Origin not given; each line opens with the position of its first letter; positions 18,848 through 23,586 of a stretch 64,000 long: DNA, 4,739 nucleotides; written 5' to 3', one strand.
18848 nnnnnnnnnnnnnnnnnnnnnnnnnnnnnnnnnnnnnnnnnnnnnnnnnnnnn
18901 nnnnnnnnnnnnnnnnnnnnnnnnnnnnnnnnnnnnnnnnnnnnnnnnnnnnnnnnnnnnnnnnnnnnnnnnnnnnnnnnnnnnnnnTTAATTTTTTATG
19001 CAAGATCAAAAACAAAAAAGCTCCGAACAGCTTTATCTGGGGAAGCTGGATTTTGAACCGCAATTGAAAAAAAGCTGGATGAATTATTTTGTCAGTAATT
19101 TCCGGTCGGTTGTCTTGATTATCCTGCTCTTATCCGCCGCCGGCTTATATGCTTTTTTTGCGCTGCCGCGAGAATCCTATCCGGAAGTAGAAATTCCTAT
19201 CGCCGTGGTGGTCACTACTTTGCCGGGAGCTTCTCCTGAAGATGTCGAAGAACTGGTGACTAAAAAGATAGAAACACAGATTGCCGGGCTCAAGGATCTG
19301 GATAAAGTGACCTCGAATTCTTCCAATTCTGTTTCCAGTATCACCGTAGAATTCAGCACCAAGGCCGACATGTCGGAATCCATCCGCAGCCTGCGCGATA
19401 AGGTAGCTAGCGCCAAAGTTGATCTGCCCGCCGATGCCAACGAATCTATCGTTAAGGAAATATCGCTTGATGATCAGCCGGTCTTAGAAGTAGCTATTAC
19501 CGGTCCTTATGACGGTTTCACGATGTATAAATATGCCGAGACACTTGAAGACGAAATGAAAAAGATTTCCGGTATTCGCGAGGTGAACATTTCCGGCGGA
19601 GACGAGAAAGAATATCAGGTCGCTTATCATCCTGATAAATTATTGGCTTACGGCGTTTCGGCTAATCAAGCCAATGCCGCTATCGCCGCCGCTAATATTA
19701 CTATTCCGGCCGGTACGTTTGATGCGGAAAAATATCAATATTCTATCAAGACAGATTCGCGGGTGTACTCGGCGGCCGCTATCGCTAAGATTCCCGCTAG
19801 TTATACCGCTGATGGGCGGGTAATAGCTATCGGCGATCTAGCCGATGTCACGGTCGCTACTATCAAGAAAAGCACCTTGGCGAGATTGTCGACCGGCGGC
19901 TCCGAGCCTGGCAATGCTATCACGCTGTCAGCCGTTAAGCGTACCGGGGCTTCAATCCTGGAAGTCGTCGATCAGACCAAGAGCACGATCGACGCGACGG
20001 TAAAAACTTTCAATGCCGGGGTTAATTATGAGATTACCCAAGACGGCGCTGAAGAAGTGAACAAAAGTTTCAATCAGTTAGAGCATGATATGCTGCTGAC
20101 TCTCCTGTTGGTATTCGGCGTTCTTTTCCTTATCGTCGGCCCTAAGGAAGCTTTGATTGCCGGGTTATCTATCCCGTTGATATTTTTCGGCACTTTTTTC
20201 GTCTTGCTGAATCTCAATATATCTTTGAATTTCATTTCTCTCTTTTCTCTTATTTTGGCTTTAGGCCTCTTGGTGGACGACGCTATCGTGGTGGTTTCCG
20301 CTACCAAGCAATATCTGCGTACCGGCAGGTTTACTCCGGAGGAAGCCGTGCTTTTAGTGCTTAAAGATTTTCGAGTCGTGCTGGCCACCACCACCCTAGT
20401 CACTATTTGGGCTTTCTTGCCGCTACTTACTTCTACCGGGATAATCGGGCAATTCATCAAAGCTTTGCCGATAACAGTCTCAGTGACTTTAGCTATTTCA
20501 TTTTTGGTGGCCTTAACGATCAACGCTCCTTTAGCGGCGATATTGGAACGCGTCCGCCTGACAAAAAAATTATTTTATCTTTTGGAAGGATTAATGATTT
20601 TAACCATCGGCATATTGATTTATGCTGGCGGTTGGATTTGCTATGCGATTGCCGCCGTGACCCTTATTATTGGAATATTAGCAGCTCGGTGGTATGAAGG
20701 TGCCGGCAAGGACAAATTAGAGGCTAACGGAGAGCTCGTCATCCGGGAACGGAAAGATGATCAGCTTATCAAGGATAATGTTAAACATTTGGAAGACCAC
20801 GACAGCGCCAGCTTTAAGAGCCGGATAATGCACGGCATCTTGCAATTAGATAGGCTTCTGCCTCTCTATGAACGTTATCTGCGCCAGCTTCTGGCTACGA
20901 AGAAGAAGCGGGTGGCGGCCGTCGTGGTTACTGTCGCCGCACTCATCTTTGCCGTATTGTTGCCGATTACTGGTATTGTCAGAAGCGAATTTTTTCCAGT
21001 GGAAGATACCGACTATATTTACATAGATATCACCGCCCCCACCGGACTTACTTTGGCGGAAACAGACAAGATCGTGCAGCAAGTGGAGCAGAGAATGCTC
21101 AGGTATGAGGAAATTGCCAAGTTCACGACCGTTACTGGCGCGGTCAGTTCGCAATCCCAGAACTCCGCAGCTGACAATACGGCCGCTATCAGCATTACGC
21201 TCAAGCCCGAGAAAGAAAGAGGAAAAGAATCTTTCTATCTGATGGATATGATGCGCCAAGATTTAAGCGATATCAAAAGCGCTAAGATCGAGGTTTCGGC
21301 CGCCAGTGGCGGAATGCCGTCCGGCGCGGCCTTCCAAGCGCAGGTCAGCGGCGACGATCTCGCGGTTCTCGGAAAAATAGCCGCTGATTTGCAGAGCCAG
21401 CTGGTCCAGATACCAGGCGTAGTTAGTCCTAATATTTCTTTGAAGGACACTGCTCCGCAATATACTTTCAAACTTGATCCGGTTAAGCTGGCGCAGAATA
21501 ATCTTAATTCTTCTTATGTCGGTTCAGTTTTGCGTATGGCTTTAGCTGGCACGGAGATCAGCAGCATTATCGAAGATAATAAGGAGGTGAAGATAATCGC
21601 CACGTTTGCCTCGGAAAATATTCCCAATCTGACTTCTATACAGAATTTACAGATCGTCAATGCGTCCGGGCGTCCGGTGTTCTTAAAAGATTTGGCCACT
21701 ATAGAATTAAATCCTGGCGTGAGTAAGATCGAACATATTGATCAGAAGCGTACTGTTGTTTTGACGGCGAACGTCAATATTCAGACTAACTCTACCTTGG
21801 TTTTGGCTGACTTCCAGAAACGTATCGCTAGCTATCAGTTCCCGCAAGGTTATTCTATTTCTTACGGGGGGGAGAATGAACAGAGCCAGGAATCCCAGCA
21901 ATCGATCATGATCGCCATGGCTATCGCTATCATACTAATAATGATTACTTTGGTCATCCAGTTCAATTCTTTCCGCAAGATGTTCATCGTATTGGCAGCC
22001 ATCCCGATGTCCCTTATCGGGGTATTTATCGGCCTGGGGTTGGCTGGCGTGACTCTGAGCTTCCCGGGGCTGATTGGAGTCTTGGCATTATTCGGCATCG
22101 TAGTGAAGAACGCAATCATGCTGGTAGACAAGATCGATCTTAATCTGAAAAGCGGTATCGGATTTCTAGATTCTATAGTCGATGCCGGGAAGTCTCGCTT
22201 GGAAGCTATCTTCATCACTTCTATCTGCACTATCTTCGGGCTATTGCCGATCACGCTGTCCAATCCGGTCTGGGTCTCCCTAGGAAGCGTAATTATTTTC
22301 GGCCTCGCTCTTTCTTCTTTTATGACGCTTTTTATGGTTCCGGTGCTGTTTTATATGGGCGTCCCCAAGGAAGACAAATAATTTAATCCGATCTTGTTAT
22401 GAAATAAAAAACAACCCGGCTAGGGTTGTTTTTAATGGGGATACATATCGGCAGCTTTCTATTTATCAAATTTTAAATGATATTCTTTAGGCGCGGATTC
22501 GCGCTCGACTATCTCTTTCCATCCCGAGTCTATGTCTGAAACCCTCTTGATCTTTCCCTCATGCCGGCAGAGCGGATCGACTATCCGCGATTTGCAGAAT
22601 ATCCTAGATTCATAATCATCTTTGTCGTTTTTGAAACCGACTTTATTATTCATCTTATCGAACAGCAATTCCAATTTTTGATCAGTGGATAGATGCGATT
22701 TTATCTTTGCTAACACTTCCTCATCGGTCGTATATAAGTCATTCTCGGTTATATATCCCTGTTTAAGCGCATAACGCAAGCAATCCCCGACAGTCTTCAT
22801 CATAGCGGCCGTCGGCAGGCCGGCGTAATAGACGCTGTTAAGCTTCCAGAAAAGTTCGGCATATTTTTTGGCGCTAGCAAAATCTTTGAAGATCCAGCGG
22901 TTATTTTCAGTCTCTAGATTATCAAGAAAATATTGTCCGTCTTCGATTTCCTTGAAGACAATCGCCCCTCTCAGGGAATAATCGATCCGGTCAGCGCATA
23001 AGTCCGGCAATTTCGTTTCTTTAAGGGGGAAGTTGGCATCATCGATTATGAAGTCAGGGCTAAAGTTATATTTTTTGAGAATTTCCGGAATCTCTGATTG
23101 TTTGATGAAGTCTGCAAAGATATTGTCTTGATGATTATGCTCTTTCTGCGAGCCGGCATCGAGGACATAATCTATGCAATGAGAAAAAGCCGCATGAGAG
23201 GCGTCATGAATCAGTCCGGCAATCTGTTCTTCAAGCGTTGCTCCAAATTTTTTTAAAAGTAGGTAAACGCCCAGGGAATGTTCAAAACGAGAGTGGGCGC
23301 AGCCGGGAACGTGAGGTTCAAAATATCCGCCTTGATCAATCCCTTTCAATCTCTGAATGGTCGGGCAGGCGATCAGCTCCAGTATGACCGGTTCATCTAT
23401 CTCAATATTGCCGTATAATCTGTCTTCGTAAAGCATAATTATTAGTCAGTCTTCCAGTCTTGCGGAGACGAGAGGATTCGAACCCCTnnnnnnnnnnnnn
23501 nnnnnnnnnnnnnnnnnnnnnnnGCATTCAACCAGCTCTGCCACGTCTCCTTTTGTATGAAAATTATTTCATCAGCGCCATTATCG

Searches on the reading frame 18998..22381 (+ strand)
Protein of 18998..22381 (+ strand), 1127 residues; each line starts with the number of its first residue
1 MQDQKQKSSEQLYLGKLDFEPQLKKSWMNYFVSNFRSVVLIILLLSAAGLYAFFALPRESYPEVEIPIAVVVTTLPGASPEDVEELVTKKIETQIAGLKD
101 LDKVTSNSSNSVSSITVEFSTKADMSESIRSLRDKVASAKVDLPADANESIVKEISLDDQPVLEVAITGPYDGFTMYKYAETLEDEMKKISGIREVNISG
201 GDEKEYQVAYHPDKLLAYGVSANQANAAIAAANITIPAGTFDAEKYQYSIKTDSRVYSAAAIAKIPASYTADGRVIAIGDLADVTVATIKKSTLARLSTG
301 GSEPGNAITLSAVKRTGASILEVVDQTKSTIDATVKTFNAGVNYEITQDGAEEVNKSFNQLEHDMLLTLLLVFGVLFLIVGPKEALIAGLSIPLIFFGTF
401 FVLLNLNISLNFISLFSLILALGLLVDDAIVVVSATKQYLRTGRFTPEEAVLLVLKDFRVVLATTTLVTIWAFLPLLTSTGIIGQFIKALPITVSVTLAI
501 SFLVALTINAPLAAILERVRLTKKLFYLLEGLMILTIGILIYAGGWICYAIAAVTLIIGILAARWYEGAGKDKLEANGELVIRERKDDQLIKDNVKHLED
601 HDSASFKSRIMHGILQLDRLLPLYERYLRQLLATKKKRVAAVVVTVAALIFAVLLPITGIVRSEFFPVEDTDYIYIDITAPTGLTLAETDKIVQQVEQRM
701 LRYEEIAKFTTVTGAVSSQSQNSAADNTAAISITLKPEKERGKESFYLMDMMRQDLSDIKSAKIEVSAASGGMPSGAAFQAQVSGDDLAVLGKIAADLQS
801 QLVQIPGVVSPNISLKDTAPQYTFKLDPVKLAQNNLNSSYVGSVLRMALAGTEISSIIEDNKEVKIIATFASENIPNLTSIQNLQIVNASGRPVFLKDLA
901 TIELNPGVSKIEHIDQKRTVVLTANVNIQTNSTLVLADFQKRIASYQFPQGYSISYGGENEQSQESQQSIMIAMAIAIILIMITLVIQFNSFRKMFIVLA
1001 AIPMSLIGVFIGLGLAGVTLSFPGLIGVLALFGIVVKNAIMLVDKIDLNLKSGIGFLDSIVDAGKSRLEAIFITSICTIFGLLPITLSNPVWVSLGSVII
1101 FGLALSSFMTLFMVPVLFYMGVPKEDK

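Call 31: search_protein_families(library=pfam, proteins=[window:18998-22381:+], max_evalue=0.01)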
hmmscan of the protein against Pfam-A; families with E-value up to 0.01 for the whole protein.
window:18998-22381:+ (1127 aa): 2 families
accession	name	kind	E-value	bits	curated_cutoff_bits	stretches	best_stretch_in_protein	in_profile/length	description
PF00873.25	ACR_tran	-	2.3e-185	618.7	28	2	30-517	4-490/1021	AcrB/AcrD/AcrF family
PF03176.21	MMPL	-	0.00099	18.6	20.5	1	948-1118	119-299/333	MMPL family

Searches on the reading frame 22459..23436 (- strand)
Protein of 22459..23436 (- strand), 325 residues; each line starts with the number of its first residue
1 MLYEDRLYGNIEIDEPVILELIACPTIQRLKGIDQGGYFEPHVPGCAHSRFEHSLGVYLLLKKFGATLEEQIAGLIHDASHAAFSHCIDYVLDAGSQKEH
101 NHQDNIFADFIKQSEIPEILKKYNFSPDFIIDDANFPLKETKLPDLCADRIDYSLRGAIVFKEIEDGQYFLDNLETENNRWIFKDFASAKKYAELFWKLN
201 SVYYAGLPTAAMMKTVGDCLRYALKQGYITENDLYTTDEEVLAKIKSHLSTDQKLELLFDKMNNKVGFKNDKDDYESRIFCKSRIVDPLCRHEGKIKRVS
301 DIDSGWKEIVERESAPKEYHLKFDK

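Call 31: search_protein_families(library=pfam, proteins=[window:22459-23436:-], max_evalue=0.01)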
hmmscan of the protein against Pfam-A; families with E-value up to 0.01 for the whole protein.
window:22459-23436:- (325 aa): 1 family
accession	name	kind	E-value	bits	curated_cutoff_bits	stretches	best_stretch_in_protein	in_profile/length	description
PF01966.28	HD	-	1.7e-06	28.8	22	1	50-118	1-73/116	HD domain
